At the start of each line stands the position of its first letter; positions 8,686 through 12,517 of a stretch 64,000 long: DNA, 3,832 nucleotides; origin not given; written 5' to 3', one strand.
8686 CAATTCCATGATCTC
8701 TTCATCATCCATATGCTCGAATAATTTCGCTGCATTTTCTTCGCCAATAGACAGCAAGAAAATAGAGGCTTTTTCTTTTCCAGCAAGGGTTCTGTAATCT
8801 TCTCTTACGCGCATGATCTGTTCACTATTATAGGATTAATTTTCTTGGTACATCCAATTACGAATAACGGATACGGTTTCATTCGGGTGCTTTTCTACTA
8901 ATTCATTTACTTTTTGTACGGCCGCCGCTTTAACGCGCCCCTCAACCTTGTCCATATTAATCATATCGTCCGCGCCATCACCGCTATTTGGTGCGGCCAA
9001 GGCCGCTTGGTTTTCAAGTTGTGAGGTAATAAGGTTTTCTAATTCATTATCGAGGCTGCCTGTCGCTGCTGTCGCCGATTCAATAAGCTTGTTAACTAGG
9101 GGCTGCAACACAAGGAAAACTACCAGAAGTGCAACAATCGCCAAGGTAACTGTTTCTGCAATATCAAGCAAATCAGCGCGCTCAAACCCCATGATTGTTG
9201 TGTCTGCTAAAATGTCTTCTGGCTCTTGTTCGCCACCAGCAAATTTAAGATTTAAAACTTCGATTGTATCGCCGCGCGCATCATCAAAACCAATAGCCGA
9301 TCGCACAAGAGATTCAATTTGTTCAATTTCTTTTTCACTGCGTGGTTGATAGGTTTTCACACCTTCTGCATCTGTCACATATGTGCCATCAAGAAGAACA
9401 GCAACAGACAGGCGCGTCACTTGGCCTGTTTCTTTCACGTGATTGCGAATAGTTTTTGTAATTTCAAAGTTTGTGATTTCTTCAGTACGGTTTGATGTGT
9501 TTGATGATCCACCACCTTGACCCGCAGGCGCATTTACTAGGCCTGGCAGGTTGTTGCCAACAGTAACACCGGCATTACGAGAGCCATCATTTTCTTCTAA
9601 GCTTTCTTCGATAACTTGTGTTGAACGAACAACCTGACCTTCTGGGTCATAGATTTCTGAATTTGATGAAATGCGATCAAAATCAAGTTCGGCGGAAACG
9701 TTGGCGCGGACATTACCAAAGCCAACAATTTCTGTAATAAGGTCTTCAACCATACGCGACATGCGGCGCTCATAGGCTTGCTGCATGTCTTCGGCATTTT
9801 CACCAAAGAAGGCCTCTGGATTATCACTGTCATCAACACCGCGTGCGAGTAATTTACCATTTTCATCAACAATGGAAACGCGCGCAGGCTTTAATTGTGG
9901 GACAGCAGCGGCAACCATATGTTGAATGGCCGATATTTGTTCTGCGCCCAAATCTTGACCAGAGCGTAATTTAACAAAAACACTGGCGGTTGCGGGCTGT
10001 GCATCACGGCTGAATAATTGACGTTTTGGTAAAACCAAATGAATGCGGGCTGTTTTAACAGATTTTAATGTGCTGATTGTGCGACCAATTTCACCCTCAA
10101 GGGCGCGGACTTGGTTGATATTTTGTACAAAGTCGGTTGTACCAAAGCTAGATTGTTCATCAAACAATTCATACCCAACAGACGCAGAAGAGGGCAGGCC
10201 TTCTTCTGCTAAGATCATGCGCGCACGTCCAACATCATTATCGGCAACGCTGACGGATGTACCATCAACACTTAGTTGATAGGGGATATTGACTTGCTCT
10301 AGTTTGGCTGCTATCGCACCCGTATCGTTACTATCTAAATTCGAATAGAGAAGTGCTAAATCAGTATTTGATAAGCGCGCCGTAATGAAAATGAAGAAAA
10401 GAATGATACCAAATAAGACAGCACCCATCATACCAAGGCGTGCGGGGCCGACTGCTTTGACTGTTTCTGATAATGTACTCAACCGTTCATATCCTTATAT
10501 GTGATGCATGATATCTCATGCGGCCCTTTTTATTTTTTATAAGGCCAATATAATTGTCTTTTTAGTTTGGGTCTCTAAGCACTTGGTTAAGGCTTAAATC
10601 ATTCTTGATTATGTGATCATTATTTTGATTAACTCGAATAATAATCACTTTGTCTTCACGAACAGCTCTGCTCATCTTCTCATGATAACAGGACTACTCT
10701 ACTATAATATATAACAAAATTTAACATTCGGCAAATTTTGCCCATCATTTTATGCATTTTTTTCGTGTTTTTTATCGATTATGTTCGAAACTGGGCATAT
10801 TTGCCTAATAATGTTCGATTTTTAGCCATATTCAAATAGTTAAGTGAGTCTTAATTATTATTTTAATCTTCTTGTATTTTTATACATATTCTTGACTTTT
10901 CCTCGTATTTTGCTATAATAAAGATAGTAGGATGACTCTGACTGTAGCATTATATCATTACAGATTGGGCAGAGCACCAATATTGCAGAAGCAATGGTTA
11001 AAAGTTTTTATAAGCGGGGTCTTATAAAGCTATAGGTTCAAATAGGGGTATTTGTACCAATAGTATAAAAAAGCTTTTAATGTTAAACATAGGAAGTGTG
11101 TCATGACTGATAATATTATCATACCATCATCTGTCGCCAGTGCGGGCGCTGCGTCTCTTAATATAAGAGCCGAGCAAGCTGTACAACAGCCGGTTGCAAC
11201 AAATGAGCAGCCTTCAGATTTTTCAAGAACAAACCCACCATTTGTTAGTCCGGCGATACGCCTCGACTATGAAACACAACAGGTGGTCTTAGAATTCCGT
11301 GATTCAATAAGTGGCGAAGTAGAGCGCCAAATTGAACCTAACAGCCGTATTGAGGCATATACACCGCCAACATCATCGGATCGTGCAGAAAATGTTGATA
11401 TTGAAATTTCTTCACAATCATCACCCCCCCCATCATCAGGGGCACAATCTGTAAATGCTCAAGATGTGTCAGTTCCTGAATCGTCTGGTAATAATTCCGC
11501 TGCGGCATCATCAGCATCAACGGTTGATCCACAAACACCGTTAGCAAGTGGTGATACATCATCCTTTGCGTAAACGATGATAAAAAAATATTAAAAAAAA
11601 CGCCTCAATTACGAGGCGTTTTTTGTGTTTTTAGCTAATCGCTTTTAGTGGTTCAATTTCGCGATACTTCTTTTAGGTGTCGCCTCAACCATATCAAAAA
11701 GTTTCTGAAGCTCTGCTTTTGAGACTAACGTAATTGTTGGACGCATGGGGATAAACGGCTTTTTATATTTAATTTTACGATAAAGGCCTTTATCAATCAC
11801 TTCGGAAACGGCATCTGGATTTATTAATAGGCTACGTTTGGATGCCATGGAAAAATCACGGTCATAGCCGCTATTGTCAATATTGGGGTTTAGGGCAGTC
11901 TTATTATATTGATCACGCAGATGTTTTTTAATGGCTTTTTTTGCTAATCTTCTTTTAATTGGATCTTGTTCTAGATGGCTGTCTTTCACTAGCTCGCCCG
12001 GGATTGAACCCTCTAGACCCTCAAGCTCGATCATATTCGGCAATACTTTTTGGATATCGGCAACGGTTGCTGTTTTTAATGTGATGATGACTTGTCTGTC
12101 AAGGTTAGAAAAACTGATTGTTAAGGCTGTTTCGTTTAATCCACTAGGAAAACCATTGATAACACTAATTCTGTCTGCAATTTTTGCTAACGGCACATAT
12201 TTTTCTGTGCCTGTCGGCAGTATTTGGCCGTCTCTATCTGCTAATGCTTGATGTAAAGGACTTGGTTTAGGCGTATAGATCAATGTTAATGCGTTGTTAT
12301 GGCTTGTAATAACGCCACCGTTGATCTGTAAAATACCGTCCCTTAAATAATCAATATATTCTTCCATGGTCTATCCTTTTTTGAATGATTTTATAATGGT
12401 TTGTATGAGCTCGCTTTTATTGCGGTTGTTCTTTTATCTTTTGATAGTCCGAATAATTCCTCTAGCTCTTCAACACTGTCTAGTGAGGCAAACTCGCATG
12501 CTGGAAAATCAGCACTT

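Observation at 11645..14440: Three-gene non-flagellar insertion (cytosolic beta-lactamase-fold hydrolase + two unknown, possibly paralogous proteins) inside the late flagellar genes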

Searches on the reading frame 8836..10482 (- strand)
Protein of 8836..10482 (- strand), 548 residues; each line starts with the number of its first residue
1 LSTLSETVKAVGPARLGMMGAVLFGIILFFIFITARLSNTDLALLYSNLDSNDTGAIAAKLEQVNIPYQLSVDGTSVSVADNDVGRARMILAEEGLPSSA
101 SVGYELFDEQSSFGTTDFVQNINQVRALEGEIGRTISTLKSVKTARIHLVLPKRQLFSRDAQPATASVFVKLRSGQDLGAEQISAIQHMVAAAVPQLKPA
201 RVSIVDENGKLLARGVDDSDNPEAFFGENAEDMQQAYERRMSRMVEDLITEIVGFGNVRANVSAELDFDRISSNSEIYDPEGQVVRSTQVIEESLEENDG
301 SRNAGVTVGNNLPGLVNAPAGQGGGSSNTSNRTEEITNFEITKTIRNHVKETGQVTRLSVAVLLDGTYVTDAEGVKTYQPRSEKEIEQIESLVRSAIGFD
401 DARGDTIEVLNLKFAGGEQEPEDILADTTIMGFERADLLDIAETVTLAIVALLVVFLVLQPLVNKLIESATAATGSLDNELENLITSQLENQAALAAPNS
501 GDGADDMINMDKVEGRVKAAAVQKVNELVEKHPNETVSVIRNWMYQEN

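Call 22: find_related_loci(query=A2, collection=genome_contigs, flank=10000)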
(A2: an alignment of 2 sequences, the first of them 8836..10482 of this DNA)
Query A2 (548 aa) in genome_contigs; peptide patterns used: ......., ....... (x = any residue, [..] = any of these).
125 stretches matched a pattern, but none encodes a relative of the query by tblastn (E <= 1e-3).
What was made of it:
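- Tried and rejected: It picked variable-region peptides and found nothing (call 22).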

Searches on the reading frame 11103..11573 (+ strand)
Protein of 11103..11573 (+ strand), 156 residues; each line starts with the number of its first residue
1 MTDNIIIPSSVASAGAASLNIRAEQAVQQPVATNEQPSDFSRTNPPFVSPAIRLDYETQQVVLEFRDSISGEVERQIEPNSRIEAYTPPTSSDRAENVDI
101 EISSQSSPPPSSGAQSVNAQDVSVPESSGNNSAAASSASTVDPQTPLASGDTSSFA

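Call 3: search_protein_families(library=pfam, proteins=[window:11103-11573:+], max_evalue=1)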
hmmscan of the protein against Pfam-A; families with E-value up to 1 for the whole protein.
window:11103-11573:+ (156 aa): 0 families

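Call 4: search_protein_families(library=ncbifam, proteins=[window:11103-11573:+], max_evalue=1)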
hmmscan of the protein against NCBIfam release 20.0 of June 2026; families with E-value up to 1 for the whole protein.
window:11103-11573:+ (156 aa): 0 families
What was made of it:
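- On FlaG (PF03646), for the convergent neighbour 11103-11573: No Pfam or NCBIfam family at E up to 1 (calls 3, 4).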

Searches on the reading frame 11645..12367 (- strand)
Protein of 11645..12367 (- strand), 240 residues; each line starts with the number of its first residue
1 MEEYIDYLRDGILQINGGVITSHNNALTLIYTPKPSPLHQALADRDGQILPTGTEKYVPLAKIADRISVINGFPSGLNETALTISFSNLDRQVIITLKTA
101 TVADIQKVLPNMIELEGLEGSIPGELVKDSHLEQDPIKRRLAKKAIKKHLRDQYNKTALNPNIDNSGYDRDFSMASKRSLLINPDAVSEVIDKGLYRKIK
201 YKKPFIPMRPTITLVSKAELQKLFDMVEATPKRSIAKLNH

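Call 3: search_protein_families(library=pfam, proteins=[window:11645-12367:-], max_evalue=1)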
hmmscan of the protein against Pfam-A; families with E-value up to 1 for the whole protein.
window:11645-12367:- (240 aa): 1 family
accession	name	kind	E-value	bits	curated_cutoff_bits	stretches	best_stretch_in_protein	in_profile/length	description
PF25425.1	YfjL_N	-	0.18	12.6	27.8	1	134-173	26-63/97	YfjL-like, N-terminal domain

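Call 4: search_protein_families(library=ncbifam, proteins=[window:11645-12367:-], max_evalue=1)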
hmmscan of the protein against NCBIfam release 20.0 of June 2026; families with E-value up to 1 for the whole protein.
window:11645-12367:- (240 aa): 0 families

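Call 5: search_protein_families(library=padloc, proteins=[window:11645-12367:-], max_evalue=1)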
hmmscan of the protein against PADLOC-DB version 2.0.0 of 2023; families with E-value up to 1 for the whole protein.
window:11645-12367:- (240 aa): 0 families
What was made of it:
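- On Known anti-phage defence systems (PADLOC-DB 2.0): 0 families for all three proteins at E up to 1 (call 5).
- No PADLOC hit (call 5).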

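Call 10: find_homologous_proteins(query=window:11645-12367:-, max_evalue=0.01)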
Query window:11645-12367:- (240 aa): 1 proteins with E <= 0.01 among 1005 candidates.
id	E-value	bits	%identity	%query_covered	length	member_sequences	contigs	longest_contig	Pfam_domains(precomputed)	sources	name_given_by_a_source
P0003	1.3e-151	520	100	100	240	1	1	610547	-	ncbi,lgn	-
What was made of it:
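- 11645..12367 (-): P3: a 240-aa paralogue of P2 with an N-terminal insertion and a lysine-rich insertion in the C-terminal half. It keeps all the invariant family residues and has an AAGGA ribosome-binding site. Only the protein itself appears in 5.8 billion clusters (call 10).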

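Call 63: search_protein_families(library=phrogs, proteins=[window:11645-12367:-], max_evalue=1)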
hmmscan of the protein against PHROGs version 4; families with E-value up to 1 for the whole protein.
window:11645-12367:- (240 aa): 0 families
